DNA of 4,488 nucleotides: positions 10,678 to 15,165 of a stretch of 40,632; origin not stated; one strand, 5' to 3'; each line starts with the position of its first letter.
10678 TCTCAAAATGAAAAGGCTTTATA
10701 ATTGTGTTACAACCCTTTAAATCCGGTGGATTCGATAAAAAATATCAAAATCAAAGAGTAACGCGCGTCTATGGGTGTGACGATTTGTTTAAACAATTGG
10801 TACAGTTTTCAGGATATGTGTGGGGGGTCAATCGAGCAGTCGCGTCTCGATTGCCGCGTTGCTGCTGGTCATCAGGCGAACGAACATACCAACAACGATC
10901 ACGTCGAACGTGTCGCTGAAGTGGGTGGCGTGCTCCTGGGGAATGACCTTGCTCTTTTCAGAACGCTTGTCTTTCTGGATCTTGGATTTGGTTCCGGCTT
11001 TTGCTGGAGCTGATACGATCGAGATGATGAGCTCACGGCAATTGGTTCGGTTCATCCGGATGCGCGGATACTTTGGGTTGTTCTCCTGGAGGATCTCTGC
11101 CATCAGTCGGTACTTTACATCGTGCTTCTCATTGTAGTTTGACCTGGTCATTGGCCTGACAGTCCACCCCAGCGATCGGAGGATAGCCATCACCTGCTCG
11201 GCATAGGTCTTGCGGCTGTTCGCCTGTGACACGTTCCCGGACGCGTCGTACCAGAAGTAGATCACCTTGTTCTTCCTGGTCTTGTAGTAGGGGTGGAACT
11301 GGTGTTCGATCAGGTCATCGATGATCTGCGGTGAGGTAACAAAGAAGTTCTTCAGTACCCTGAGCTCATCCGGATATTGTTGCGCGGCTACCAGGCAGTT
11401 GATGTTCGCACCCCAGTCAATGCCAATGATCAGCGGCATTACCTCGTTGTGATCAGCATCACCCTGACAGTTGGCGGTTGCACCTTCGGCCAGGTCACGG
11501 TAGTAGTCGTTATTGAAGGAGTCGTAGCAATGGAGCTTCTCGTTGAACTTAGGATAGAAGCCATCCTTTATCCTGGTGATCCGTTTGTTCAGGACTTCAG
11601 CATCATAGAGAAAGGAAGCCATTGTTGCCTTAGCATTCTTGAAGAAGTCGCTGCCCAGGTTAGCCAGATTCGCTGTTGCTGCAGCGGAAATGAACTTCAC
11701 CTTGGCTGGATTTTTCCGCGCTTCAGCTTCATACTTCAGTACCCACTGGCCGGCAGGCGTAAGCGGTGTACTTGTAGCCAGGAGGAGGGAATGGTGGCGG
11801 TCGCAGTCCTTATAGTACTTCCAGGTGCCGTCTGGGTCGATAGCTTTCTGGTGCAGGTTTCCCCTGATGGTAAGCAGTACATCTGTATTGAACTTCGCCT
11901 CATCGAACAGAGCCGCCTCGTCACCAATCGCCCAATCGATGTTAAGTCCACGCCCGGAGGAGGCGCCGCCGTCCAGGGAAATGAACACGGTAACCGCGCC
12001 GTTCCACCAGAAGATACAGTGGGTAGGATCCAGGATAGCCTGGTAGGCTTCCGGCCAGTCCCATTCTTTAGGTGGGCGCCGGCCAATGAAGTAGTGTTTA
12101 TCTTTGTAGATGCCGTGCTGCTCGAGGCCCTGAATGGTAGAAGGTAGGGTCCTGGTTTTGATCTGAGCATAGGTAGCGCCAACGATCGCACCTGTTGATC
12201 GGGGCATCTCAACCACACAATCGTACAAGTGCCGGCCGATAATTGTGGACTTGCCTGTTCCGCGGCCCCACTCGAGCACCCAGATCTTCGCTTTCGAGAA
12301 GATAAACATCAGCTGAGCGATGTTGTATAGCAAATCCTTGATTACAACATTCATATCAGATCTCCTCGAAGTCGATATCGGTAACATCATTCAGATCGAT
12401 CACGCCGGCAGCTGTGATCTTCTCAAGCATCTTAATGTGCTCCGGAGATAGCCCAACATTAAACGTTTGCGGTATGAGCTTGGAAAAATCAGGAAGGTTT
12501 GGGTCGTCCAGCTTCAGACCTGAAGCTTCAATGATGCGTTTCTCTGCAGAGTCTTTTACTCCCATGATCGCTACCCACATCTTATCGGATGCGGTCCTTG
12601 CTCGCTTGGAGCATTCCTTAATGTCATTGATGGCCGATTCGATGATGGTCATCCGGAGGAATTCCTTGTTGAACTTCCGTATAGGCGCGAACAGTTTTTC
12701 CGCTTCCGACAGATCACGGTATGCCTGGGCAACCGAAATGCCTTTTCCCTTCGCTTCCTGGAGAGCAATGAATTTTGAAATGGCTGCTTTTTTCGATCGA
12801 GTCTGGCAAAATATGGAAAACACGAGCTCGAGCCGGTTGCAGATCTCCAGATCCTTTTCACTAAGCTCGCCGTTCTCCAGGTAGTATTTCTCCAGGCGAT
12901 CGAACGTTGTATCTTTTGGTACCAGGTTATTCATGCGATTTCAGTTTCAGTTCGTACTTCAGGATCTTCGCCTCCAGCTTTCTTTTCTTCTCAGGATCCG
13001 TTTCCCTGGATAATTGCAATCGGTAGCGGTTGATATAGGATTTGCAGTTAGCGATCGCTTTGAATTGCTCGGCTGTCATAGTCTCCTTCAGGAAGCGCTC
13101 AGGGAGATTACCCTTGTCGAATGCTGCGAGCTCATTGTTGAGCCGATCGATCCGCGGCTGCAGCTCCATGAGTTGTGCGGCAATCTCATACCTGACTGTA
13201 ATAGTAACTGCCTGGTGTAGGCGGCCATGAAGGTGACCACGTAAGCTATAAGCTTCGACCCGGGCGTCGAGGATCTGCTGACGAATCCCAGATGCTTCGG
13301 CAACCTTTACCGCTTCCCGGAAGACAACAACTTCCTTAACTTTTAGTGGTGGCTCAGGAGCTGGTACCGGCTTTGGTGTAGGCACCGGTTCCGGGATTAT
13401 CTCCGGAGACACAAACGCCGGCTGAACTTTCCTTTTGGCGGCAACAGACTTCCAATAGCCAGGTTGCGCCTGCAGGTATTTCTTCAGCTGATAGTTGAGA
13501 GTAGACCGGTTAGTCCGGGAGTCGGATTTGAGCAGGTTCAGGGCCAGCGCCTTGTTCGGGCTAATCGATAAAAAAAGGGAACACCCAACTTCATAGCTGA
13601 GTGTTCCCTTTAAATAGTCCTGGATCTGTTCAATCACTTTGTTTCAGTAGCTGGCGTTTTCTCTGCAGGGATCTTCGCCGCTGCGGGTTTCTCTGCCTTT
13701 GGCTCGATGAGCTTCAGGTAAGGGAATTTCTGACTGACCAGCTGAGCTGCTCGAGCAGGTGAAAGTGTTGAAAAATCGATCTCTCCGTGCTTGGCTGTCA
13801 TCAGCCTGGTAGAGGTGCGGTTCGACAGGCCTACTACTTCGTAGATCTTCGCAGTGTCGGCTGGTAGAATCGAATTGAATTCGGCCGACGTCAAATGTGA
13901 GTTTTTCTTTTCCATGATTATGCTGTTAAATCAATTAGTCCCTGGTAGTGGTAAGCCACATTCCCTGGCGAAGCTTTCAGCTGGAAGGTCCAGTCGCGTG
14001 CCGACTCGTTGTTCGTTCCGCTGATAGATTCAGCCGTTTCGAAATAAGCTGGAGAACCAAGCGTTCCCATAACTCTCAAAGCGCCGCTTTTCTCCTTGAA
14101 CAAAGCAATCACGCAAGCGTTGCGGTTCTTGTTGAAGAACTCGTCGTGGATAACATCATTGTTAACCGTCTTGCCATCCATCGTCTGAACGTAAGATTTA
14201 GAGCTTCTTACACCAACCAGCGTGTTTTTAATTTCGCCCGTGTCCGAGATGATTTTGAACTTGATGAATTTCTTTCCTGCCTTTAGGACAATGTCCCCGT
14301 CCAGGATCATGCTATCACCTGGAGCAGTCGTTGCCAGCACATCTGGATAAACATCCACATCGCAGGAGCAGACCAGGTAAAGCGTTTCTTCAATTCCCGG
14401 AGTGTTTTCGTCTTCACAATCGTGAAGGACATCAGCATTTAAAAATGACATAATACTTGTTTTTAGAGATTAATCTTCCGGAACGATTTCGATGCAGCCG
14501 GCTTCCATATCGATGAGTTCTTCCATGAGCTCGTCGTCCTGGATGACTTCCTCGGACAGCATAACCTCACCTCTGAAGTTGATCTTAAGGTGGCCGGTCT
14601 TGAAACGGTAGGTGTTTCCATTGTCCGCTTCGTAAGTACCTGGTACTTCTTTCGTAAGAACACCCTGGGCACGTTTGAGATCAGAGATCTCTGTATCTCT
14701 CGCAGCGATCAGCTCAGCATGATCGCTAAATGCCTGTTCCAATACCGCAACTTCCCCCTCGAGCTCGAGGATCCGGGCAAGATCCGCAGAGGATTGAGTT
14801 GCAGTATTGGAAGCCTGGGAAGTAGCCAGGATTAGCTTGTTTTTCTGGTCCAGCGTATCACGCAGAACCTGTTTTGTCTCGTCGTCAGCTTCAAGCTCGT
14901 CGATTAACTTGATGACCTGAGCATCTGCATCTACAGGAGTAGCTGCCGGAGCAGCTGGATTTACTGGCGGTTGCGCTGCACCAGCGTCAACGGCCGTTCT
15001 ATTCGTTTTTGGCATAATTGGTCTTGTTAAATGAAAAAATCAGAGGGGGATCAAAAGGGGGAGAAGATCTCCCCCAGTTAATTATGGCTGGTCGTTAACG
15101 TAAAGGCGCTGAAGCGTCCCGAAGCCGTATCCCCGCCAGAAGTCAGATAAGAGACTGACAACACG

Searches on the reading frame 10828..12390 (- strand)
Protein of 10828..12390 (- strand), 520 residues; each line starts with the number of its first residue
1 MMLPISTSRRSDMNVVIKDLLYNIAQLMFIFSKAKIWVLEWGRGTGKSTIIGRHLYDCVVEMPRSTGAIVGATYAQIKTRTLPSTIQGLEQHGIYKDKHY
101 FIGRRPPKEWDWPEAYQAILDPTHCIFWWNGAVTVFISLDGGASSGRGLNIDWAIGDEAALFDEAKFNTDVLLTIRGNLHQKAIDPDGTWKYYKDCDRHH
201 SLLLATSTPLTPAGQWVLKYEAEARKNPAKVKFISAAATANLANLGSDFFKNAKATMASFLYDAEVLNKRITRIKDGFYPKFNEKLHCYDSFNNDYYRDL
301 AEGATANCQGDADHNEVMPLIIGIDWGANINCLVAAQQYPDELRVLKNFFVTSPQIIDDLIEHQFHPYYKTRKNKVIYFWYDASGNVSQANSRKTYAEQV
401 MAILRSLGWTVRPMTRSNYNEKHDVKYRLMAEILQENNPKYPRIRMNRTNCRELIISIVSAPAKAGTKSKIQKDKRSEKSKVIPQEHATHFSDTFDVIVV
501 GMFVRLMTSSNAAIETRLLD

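Call 10: search_protein_families(library=phrogs, proteins=[window:10828-12390:-], max_evalue=0.001)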
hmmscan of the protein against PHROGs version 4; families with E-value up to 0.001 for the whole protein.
window:10828-12390:- (520 aa): 1 family
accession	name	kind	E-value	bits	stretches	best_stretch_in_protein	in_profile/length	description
phrog_2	-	head and packaging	9.1e-21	75.3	1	23-418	267-549/807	terminase large subunit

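Call 83: search_dna_similar(query=window:10828-12390:-, collection=phages, mode=protein, max_rows=15)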
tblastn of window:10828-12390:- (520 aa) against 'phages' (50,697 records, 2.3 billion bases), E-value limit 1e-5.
Records with a match: 38; places in all: 38; records where one place covers at least 80% of the query: 20.
Best place of each record, by identity: <60% 38.
By first word of the organism name: Flavobacterium 13; Cellulophaga 9; Porphyromonas 7; Bacteriophage 4; Polaribacter 2; Microcystis 2; Bacteroides 1.
By host as written in the record: Cellulophaga sp. HaHaR_3_176 9; - 4; Polaribacter sp. AHE13PA 2; Microcystis sp. 2; Flavobacterium psychrophilum MH1 2; Flavobacterium psychrophilum T23 2; Flavobacterium psychrophilum A2 2; Flavobacterium psychrophilum strain MH1 2; and 12 more.
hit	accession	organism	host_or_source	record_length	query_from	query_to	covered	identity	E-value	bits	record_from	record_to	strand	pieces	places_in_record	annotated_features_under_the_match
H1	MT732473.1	Polaribacter phage Leef_1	Polaribacter sp. AHE13PA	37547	18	509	95%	39.7%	5e-92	313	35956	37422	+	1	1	hypothetical protein (x2)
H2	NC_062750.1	Polaribacter phage Leef_1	Polaribacter sp. AHE13PA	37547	18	509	95%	39.7%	5e-92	313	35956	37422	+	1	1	hypothetical protein (x2)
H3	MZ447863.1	Microcystis phage Mea-Yong924-1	Microcystis sp.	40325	18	502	93%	29.7%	2e-58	216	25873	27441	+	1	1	terminase large subunit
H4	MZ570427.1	Microcystis phage Mae-Yong924-2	Microcystis sp.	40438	18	502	93%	29.7%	2e-58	216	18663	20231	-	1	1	terminase large subunit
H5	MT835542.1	Bacteriophage sp.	human fecal samples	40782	9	514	97%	25.2%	2e-39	159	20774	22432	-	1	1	record has no annotation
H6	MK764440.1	Flavobacterium phage FPSV-F7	Flavobacterium psychrophilum 990512-1/1B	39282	5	479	82%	29.5%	2e-19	159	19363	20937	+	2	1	hypothetical protein (x2)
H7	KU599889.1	Flavobacterium phage 1H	Flavobacterium psychrophilum MH1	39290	5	479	82%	29.5%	2e-19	159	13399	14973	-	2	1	hypothetical protein (x2)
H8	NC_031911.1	Flavobacterium phage 1H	Flavobacterium psychrophilum MH1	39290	5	479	82%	29.5%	2e-19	159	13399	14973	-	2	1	hypothetical protein (x2)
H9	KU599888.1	Flavobacterium phage 23T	Flavobacterium psychrophilum T23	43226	5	479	82%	29.5%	2e-19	159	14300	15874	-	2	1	hypothetical protein (x2)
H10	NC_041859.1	Flavobacterium phage 23T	Flavobacterium psychrophilum T23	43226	5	479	82%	29.5%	2e-19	159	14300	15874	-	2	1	hypothetical protein (x2)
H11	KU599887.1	Flavobacterium phage 2A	Flavobacterium psychrophilum A2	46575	5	479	82%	29.5%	2e-19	159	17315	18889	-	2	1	hypothetical protein (x2)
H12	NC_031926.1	Flavobacterium phage 2A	Flavobacterium psychrophilum A2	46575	5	479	82%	29.5%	2e-19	159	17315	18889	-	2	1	hypothetical protein (x2)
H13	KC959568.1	Flavobacterium phage 6H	Flavobacterium psychrophilum strain MH1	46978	5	479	82%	29.5%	2e-19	159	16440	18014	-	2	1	hypothetical protein (x2)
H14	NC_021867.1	Flavobacterium phage 6H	Flavobacterium psychrophilum strain MH1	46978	5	479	82%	29.5%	2e-19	159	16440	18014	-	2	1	hypothetical protein (x2)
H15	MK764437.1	Flavobacterium phage FPSV-D15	Flavobacterium psychrophilum FPS-D10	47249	5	479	82%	29.5%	2e-19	159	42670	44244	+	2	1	hypothetical protein (x2)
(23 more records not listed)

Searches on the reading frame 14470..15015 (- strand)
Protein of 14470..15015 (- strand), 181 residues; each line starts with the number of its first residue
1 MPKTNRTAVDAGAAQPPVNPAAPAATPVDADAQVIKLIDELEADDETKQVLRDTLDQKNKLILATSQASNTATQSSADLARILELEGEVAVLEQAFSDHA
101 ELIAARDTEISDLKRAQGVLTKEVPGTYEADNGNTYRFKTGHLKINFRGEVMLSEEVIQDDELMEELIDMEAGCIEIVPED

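Call 8: search_protein_families(library=phrogs, proteins=[window:14470-15015:-], max_evalue=0.001)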
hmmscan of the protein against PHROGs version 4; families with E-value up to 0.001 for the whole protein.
window:14470-15015:- (181 aa): 0 families

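Call 9: search_protein_families(library=pfam, proteins=[window:14470-15015:-], max_evalue=0.01)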
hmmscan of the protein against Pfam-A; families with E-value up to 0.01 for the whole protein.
window:14470-15015:- (181 aa): 3 families
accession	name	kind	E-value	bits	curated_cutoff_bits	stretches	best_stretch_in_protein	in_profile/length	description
PF08614.16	ATG16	-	0.00024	21.8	33.7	1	30-116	72-159/200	Autophagy protein 16 (ATG16)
PF13393.11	tRNA-synt_His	-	0.00083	19.1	25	1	36-131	158-255/308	Histidyl-tRNA synthetase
PF14389.11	Lzipper-MIP1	-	0.0033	18.2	32.2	1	34-97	13-75/84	Leucine-zipper of ternary complex factor MIP1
